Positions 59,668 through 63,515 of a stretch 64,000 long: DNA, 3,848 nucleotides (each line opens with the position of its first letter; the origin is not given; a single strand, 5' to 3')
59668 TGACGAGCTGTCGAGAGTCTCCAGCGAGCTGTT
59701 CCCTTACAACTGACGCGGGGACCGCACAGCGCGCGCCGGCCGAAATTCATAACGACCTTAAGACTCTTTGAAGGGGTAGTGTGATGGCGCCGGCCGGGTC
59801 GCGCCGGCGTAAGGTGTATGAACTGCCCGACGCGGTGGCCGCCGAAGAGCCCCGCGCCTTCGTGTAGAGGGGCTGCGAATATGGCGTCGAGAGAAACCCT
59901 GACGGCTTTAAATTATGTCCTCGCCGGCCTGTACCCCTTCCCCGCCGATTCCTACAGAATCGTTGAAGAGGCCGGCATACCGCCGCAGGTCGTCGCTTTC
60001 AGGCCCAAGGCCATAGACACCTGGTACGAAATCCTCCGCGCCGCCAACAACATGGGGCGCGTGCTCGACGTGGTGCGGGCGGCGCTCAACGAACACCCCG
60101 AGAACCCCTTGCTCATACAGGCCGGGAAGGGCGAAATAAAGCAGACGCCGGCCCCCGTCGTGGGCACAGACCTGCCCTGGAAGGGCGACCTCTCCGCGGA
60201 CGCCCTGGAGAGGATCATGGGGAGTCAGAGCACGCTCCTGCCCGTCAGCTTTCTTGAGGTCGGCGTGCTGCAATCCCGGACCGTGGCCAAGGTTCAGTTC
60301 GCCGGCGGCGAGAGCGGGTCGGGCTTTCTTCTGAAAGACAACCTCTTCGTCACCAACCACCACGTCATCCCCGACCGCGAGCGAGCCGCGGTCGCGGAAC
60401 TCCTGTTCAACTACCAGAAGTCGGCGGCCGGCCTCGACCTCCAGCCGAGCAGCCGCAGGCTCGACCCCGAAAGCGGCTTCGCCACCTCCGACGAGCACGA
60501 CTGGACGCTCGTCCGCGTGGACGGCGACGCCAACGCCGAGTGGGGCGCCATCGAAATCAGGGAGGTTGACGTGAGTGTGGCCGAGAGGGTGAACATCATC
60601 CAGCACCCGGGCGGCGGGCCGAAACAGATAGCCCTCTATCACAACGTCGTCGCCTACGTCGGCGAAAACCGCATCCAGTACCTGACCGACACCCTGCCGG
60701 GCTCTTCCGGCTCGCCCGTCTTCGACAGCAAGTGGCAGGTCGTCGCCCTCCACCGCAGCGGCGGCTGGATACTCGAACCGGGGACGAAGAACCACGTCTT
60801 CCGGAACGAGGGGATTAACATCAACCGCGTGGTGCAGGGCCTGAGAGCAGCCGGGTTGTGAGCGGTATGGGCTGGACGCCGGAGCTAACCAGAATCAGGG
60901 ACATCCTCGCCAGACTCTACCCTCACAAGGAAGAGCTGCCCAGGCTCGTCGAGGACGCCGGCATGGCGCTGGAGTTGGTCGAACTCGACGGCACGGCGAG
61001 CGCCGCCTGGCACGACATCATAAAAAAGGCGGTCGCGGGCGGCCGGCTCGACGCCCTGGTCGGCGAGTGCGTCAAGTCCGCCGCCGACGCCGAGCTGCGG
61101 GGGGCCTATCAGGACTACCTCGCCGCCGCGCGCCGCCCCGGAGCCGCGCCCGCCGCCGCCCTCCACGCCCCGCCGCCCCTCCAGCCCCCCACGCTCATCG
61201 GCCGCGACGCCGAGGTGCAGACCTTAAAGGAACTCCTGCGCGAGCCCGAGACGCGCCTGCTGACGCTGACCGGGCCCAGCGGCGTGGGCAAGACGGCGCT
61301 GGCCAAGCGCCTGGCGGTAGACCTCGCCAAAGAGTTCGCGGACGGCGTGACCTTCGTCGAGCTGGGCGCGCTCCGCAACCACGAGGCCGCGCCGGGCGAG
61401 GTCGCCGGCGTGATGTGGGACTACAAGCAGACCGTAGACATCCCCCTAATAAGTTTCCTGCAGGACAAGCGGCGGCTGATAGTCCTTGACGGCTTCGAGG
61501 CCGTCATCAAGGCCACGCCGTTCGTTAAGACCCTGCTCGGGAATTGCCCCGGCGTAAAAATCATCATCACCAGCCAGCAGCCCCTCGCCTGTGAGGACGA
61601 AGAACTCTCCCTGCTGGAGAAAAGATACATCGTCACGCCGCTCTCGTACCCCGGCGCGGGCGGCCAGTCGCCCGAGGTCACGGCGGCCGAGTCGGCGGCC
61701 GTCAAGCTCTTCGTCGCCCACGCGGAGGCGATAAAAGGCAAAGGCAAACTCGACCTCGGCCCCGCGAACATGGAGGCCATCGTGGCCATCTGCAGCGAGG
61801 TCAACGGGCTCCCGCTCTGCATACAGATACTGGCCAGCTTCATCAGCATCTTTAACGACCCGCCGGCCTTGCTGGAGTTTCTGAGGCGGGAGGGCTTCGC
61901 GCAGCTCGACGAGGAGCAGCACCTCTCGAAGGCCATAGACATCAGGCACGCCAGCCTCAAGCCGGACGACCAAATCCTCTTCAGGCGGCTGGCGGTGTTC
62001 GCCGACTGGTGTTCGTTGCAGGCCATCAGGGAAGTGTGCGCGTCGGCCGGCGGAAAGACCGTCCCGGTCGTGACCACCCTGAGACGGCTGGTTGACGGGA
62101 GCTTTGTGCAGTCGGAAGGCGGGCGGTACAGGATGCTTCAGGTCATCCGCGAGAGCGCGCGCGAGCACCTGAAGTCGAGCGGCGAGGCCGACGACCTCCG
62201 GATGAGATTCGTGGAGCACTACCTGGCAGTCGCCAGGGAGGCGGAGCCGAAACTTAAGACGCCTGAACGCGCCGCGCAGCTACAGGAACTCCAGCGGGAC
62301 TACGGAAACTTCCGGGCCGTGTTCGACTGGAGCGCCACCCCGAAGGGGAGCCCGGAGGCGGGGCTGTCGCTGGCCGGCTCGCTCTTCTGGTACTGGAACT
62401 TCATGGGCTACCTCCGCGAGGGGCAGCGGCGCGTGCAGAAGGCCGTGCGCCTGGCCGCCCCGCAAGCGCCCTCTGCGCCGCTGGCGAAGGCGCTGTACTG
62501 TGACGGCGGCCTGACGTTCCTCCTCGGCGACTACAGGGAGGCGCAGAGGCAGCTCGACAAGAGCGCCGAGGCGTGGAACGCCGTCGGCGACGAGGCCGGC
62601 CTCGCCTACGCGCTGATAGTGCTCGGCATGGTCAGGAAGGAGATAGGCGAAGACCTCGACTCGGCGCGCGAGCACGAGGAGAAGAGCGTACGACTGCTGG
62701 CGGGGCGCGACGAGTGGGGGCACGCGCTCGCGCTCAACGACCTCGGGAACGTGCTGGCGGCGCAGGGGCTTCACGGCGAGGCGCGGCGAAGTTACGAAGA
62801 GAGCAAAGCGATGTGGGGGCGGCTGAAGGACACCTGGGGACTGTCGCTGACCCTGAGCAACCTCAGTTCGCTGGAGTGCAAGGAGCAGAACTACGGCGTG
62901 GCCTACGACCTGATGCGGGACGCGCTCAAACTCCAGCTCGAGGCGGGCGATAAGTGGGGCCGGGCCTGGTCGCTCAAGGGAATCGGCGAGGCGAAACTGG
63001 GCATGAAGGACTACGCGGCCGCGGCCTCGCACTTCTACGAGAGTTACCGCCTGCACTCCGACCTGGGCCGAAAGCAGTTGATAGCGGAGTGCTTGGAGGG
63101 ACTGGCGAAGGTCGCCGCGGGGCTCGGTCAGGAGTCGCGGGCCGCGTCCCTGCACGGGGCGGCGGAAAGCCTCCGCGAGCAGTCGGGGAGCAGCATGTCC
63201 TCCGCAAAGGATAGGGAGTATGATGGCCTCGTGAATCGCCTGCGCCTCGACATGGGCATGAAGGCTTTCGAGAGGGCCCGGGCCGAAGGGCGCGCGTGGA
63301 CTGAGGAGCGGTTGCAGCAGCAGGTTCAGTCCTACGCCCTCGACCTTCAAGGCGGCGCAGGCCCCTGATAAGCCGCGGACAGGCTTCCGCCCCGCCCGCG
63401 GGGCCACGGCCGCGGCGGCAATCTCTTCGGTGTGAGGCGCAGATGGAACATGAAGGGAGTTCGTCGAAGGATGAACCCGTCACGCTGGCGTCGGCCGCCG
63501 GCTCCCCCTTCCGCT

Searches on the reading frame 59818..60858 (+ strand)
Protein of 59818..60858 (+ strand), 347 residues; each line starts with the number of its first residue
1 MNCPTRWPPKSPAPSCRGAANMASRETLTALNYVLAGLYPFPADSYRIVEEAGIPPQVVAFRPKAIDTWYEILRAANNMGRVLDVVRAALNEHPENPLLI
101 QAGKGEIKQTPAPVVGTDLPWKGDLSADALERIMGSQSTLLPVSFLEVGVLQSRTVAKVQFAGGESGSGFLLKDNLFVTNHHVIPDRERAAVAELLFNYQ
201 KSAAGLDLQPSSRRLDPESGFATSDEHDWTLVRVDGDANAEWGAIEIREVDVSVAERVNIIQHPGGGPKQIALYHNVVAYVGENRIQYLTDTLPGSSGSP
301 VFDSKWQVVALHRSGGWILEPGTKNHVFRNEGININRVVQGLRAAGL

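Call 11: search_protein_families(library=pfam, proteins=[window:59818-60858:+], max_evalue=0.01)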
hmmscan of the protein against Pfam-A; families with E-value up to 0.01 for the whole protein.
window:59818-60858:+ (347 aa): 3 families
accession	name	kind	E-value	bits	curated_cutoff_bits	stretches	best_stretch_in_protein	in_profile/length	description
PF13365.12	Trypsin_2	-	3e-23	83.6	27.6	1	167-311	1-144/144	Trypsin-like peptidase domain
PF19955.5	EAD1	-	9.8e-09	36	24.2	1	24-101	4-84/90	Effector-associated domain 1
PF00089.32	Trypsin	-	0.00064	20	20.6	0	154-244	13-106/220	Trypsin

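Call 57: search_protein_families(library=padloc, proteins=[window:59818-60858:+], max_evalue=0.01)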
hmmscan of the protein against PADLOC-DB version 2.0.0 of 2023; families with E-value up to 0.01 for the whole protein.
window:59818-60858:+ (347 aa): 4 families
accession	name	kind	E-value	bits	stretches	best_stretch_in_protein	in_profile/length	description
PDLC02960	RT-Protease_XI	-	6.9e-10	36.5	1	163-339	346-501/506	single gene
PDLC02959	RT-Protease_XI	-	3.5e-09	34.1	1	161-339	346-505/510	single gene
PDLC04593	PDC-M35A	-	0.00075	17.3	0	167-306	23-171/216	-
PDLC05022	PDC-S45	-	0.0047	13.9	0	292-304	198-210/293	-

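Call 69: search_solved_structures(query=window:59818-60858:+, max_evalue=1, show_alignments=2)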
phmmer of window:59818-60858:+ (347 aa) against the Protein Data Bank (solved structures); distinct sequences matched with E-value up to 1: 62 (the best 60 are shown).
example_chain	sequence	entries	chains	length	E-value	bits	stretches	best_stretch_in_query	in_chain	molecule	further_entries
6tya_A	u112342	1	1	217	1.7e-07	34.1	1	163-315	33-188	Glutamyl endopeptidase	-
6u1b_A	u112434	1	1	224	1.8e-07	34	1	163-315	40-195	Glutamyl endopeptidase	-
4jcn_A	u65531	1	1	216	1.8e-07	34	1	163-315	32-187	Glutamyl endopeptidase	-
6q12_A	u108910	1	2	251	2.8e-07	33.4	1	163-315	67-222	Glutamyl endopeptidase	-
6pym_A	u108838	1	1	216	4.8e-07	32.6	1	163-315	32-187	Glutamyl endopeptidase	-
6q24_A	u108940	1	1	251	7.1e-07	32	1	163-315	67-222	Glutamyl endopeptidase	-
5mm8_A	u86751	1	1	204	1.3e-06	31.2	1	165-321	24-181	Serine protease SplE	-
1p3c_A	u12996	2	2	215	1.2e-05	28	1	154-315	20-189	glutamyl-endopeptidase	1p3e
1wcz_A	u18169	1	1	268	0.00076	22.1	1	248-333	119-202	Glutamyl endopeptidase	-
1qy6_A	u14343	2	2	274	0.0021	20.7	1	250-333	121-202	serine protease | V8 protease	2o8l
5c2z_A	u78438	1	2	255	0.0049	19.4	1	249-316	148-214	Exfoliative toxin D2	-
8dax_A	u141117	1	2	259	0.0051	19.4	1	249-316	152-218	Exfoliative toxin E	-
2w7s_A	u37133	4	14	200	0.0083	18.7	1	167-316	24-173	SERINE PROTEASE SPLA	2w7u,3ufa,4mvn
9j9a_A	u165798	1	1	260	0.0091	18.5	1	155-316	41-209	Serine protease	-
8s9l_A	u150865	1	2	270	0.013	18.1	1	285-315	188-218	Serine protease FAM111A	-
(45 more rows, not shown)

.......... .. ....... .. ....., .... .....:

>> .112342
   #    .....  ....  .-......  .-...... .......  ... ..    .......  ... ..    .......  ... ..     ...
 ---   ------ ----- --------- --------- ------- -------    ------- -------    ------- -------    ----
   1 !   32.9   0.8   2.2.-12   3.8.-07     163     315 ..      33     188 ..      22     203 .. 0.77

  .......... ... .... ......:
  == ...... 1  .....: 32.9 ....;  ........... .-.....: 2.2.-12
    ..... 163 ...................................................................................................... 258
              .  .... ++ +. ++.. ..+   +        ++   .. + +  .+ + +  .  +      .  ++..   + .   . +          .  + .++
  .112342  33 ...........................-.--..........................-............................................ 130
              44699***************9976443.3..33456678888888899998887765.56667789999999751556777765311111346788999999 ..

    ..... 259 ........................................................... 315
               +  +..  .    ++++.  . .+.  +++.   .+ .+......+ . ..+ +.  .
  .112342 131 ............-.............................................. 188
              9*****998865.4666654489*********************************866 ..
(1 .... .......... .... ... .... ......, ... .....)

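Call 70: find_homologous_proteins(query=window:59818-60858:+, max_evalue=1e-8)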
Query window:59818-60858:+ (347 aa): 1595 proteins with E <= 1e-8 among 8000 candidates; the best 120 are listed.
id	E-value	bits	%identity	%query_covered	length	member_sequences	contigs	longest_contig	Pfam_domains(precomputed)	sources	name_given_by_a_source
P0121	4.5e-215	732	100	94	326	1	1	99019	PF13365.13,PF19955.6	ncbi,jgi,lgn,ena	ncbi:MAG TPA: trypsin-like peptidase domain-containing protein [Pyrinomonadaceae bacterium]|jgi:V8-l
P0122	3.7e-181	620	84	94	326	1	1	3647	PF13365.13,PF19955.6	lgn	-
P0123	1.6e-180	618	84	94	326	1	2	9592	PF13365.13,PF19955.6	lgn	-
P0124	5.8e-178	610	82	93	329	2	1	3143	PF13365.13,PF19955.6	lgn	-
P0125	3.0e-176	604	82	94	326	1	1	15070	PF13365.13,PF19955.6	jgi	jgi:V8-like Glu-specific endopeptidase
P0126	1.4e-175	602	82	93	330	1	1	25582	PF13365.13,PF19955.6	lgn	-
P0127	3.5e-160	551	76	94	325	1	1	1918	PF13365.13,PF19955.6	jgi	jgi:V8-like Glu-specific endopeptidase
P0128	1.1e-158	546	74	94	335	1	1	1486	PF13365.13,PF19955.6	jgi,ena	jgi:V8-like Glu-specific endopeptidase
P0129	9.3e-157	540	74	93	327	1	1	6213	PF13365.13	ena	-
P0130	9.6e-157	540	73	94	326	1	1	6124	PF13365.13,PF19955.6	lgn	-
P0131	2.2e-156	539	72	94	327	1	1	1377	PF13365.13,PF19955.6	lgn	-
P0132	5.3e-153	527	71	94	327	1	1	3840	PF13365.13,PF19955.6,PF00089.33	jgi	jgi:V8-like Glu-specific endopeptidase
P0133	2.6e-152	525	71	94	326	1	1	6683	PF13365.13,PF19955.6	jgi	jgi:V8-like Glu-specific endopeptidase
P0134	6.4e-152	524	70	94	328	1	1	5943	PF13365.13,PF19955.6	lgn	-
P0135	1.2e-150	520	68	97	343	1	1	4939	PF13365.13,PF19955.6,PF00089.33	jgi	jgi:V8-like Glu-specific endopeptidase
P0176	2.2e-122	427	60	93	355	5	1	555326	PF13365.13,PF19955.6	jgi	jgi:V8-like Glu-specific endopeptidase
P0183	8.9e-121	421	58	94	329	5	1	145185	PF13365.13,PF19955.6,PF00089.33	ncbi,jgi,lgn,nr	ncbi:MAG: hypothetical protein QOG23_4733 [Blastocatellia bacterium]|jgi:V8-like Glu-specific endope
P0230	1.2e-108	382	56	94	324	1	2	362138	PF13365.13,PF19955.6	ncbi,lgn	-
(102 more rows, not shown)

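Call 73: find_encoding_contigs(protein=P0176, flank=8000, max_places=2)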
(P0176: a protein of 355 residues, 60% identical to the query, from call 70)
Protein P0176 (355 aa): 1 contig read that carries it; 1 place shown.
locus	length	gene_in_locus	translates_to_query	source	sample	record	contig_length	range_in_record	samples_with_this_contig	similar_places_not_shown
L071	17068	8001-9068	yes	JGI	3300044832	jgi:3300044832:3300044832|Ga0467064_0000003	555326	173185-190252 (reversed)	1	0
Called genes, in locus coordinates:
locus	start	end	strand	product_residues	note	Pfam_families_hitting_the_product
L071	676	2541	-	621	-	-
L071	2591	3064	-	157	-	PF28159:CEP89 (weak)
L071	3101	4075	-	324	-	PF00589:Phage_integrase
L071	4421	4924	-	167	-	-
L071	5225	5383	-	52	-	-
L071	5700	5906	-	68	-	-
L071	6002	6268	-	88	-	-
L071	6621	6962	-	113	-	-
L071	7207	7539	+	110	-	PF13560:HTH_31 (weak), PF12844:HTH_19 (faint), PF01381:HTH_3 (weak)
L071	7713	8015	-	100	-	-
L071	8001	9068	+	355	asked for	PF19955:EAD1, PF13365:Trypsin_2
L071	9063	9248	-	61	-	-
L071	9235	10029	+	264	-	-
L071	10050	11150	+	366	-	PF19955:EAD1 (weak)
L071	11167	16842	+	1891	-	PF14559:TPR_19, PF13424:TPR_12, PF13432:TPR_16, PF13414:TPR_11, PF14559:TPR_19, PF13414:TPR_11, PF13424:TPR_12, PF14559:TPR_19, +41 more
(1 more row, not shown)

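Call 74: find_encoding_contigs(protein=P0183, flank=8000, max_places=2)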
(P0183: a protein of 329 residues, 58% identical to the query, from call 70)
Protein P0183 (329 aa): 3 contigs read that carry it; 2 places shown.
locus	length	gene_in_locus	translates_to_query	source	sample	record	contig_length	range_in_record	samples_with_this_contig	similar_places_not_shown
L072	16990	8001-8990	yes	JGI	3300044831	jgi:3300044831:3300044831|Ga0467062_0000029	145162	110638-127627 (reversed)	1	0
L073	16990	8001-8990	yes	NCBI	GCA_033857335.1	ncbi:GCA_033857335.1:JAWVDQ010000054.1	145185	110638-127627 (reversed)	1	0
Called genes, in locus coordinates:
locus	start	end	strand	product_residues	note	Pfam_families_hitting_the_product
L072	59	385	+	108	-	PF00072:Response_reg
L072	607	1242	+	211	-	PF00881:Nitroreductase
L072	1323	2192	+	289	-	PF00248:Aldo_ket_red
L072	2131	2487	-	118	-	PF01613:Flavin_Reduct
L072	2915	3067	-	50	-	-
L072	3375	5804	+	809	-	PF00082:Peptidase_S8, PF03160:Calx-beta, PF13946:DUF4214 (weak)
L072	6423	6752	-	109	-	PF13174:TPR_6 (faint), PF13414:TPR_11 (faint), PF13431:TPR_17 (faint), PF13432:TPR_16, PF14559:TPR_19, PF00515:TPR_1, PF07719:TPR_2, PF13181:TPR_8 (weak), +4 more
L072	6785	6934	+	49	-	-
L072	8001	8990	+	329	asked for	PF19955:EAD1, PF00089:Trypsin (faint), PF13365:Trypsin_2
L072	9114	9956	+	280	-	-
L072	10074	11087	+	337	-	-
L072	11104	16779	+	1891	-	PF13414:TPR_11, PF14559:TPR_19, PF13432:TPR_16, PF13414:TPR_11, PF14559:TPR_19, PF23914:TPR_CcmH_CycH, PF14559:TPR_19, PF13414:TPR_11, +45 more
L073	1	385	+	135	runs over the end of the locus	PF00072:Response_reg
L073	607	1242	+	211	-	PF00881:Nitroreductase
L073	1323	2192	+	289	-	PF00248:Aldo_ket_red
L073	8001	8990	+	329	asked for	PF19955:EAD1, PF00089:Trypsin (faint), PF13365:Trypsin_2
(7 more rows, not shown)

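Call 75: find_encoding_contigs(protein=P0230, flank=8000, max_places=2)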
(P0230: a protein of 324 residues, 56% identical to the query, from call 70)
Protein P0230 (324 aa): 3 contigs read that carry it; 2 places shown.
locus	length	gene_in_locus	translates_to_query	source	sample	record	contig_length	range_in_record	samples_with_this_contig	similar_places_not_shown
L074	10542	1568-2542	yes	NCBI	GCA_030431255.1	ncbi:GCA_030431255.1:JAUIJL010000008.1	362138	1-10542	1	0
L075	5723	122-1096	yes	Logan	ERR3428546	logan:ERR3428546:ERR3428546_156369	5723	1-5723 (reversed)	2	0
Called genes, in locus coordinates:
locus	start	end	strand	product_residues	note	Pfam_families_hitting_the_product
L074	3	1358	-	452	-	?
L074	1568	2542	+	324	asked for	PF19955:EAD1, PF13365:Trypsin_2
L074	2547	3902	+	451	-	PF19955:EAD1 (weak)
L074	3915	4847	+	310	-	-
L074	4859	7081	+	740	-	PF12895:ANAPC3 (faint), PF13431:TPR_17 (faint), PF00515:TPR_1 (faint), PF07719:TPR_2 (faint), PF13176:TPR_7 (faint), PF13424:TPR_12 (weak), PF13432:TPR_16 (weak), PF14559:TPR_19 (weak), +4 more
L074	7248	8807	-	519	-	PF12740:PETase (faint), PF00561:Abhydrolase_1 (weak), PF07224:Chlorophyllase (weak)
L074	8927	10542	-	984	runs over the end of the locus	PF17660:BTRD1 (faint), PF13354:Beta-lactamase2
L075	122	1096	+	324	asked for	PF19955:EAD1, PF13365:Trypsin_2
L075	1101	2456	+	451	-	PF19955:EAD1 (weak)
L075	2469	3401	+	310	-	-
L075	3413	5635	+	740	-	PF12895:ANAPC3 (faint), PF13431:TPR_17 (faint), PF00515:TPR_1 (faint), PF07719:TPR_2 (faint), PF13176:TPR_7 (faint), PF13424:TPR_12 (weak), PF13432:TPR_16 (weak), PF14559:TPR_19 (weak), +4 more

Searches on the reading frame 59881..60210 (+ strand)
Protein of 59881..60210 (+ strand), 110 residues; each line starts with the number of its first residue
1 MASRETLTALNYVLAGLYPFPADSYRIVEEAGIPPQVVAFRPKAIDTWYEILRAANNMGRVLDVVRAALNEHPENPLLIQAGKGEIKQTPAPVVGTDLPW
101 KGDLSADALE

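Call 80: predict_structure(alignment_id=A4)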
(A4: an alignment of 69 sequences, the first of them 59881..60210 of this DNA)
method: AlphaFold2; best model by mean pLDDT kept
length: 110 residues; sequences in the alignment: 69
mean_pLDDT: 82.9   pTM: 0.70
mean pLDDT of the five models: 82.9, 81.4, 79.9, 77.9, 77.9
residues with pLDDT >= 90: 66; 70-90: 16; 50-70: 24; < 50: 4
segments of 3 or more residues with pLDDT < 50: none
pLDDT, mean of each block of 10 residues (from residue 1): 82 95 94 94 95 94 95 90 63 54 55
secondary structure, 60 per line:
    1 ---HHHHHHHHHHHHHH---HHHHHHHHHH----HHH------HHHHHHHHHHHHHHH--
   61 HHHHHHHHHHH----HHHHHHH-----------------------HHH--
elements in order: H4-17 H21-30 H44-58 H61-71 H76-82

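Call 83: fold_search(model_id=the predicted structure, library=pdb)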
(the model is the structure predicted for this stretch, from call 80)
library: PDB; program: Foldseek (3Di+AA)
matches with E <= 10: 47; with E <= 0.001: 0
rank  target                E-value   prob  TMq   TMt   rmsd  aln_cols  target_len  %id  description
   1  8srz_A                3.7e+00  0.08  0.29  0.34  10.0        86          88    9  Structure of a bacterial death-like domain from Lysobacter enzymogenes (released 2023-06-07)
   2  8ow6_A                3.9e+00  0.02  0.15  0.13  12.0        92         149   15  PERIDININ-CHLOROPHYLL-PROTEIN OF HETEROCAPSA PYGMAEA, 100K (released 2024-05-15)
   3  9fny_AR               4.7e+00  0.05  0.24  0.18  16.2        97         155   16  PF30S-PF30S dimer mediated by aRDF from P. furiosus (Structure I) (released 2025-01-15)
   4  7yka_A                4.9e+00  0.06  0.27  0.26  12.5        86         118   16  Crystal structure of Fis1 (Mitochondrial fission 1 protein) (released 2023-08-02)
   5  9rgx_B                5.2e+00  0.06  0.26  0.29  13.1        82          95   16  X-ray crystal structure of a de novo designed single-chain antiparallel 3-helix coiled-coil bundle, sc-apCC3-ACW (released 2025-09-03)
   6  3iiu                  5.2e+00  0.02  0.18  0.14  13.0        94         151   14  Structure of the reconstituted Peridinin-Chlorophyll a-Protein (RFPCP) mutant N89L (released 2009-11-24)
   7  1elw_B                5.5e+00  0.08  0.27  0.27  10.3        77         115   13  Crystal structure of the TPR1 domain of HOP in complex with a HSC70 peptide (released 2000-04-26)
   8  7stt                  5.5e+00  0.04  0.21  0.07  12.8        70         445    7  Crystal structure of sulfatase from Pedobacter yulinensis (released 2022-01-26)
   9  9hpq_A                5.9e+00  0.06  0.27  0.29  11.7        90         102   14  Peptide-substrate-binding (PSB) domain of human type I collagen prolyl 4-hydroxylase complexed with Pro-Pro-Gly-Pro-Ar (released 2025-09-24)
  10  9avc_B                5.9e+00  0.05  0.27  0.29  12.5        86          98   16  Fis1 Structure Y38E mutation (released 2025-05-21)
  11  2yqf_MODEL_1_A        6.2e+00  0.11  0.42  0.41   5.9       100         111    9  Solution structure of the death domain of Ankyrin-1 (released 2008-04-01)
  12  9hpq_C                6.2e+00  0.05  0.27  0.30  11.6        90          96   14  Peptide-substrate-binding (PSB) domain of human type I collagen prolyl 4-hydroxylase complexed with Pro-Pro-Gly-Pro-Ar (released 2025-09-24)
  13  1lri                  6.2e+00  0.03  0.22  0.23  10.4        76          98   13  BETA-CRYPTOGEIN-CHOLESTEROL COMPLEX (released 2002-05-29)
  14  1vpl                  6.2e+00  0.02  0.19  0.11   8.8       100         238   15  Crystal structure of ABC transporter ATP-binding protein (TM0544) from Thermotoga maritima at 2.10 A resolution (released 2004-11-23)
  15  6vfh_A                6.6e+00  0.05  0.26  0.24  11.5        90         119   19  De novo designed tetrahedral nanoparticle T33_dn10 (released 2020-08-12)
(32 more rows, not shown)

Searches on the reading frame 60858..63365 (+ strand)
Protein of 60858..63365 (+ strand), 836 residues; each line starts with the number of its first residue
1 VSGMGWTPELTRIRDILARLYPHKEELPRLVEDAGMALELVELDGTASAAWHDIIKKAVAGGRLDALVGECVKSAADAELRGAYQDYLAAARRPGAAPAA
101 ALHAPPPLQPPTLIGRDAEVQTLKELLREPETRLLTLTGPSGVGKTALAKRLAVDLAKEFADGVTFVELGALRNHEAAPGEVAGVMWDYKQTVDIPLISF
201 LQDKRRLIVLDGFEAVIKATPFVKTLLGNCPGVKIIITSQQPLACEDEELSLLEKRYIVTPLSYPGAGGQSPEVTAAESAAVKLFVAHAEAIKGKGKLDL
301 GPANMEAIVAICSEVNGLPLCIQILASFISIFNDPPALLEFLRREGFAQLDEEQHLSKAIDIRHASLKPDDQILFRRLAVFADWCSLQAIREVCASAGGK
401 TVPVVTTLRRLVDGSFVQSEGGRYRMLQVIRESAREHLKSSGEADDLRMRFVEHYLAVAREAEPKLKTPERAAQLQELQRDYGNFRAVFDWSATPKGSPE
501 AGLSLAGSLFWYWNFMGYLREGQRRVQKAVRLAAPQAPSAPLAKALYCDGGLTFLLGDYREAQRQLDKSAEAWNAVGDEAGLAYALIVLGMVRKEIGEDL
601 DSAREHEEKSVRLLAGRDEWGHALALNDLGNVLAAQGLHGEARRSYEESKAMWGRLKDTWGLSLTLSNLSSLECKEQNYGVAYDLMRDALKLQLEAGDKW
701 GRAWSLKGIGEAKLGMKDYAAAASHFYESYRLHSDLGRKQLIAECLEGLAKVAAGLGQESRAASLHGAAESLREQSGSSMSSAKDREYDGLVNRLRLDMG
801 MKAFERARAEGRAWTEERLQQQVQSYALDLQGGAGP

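Call 11: search_protein_families(library=pfam, proteins=[window:60858-63365:+], max_evalue=0.01)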
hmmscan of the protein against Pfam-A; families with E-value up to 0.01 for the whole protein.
window:60858-63365:+ (836 aa): 16 families
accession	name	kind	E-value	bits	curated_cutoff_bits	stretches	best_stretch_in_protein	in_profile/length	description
PF13424.12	TPR_12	-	1.4e-18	67.3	30.1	4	664-732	4-74/77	Tetratricopeptide repeat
PF13191.12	AAA_16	-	5.8e-09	37.1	32.6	1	113-168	2-57/167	AAA ATPase domain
PF19955.5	EAD1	-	9.5e-09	36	24.2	1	8-84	6-86/90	Effector-associated domain 1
PF05729.18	NACHT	-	1.1e-05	25.8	26.7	1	134-241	2-130/167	NACHT domain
PF13173.12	AAA_14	-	3.8e-05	24.1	27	1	133-259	3-120/129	AAA domain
PF01637.24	ATPase_2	-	4.2e-05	23.9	33.2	1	116-168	4-55/225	ATPase domain predominantly from Archaea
PF00931.28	NB-ARC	-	0.0001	22.1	23.5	1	121-211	6-107/248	NB-ARC domain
PF20720.3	nSTAND3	-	0.00013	22.2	27.2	1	131-169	16-51/155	Novel STAND NTPase 3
PF13401.12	AAA_22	-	0.0013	19.4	27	1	133-169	6-41/130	AAA domain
PF13374.12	TPR_10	-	0.0034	17.8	27.5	1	623-655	2-34/42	Tetratricopeptide repeat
PF20703.3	nSTAND1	-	0.0043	17.2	27.1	0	114-149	17-50/379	Novel STAND NTPase 1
PF13481.12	AAA_25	-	0.0044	17.1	27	0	130-173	31-66/195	AAA domain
PF17874.7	TPR_MalT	-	0.0049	16.6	45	1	601-780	18-198/336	MalT-like TPR region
PF25199.1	nSTAND_NTPase5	-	0.0064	16.8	34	0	120-170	26-79/145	Novel STAND NTPase 5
PF00004.35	AAA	-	0.0069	17.3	21.2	0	136-175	2-35/131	ATPase family associated with various cellular activities (AAA)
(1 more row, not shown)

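Call 57: search_protein_families(library=padloc, proteins=[window:60858-63365:+], max_evalue=0.01)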
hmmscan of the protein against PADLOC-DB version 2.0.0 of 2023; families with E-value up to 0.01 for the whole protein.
window:60858-63365:+ (836 aa): 5 families
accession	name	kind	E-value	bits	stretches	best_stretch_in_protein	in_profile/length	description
PDLC01169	TPR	-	2.1e-06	25.3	0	618-692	144-217/252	TPR repeats containing protein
PDLC00915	TRIP13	-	0.00046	17.7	1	134-169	65-101/302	TRIP13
PDLC04984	PDC-S27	-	0.0034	14.3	1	112-152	3-43/474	-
PDLC04232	IetA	-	0.0042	14.5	1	114-159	99-143/330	-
PDLC04140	mad8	-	0.0057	14.2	0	129-160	24-57/314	mads_8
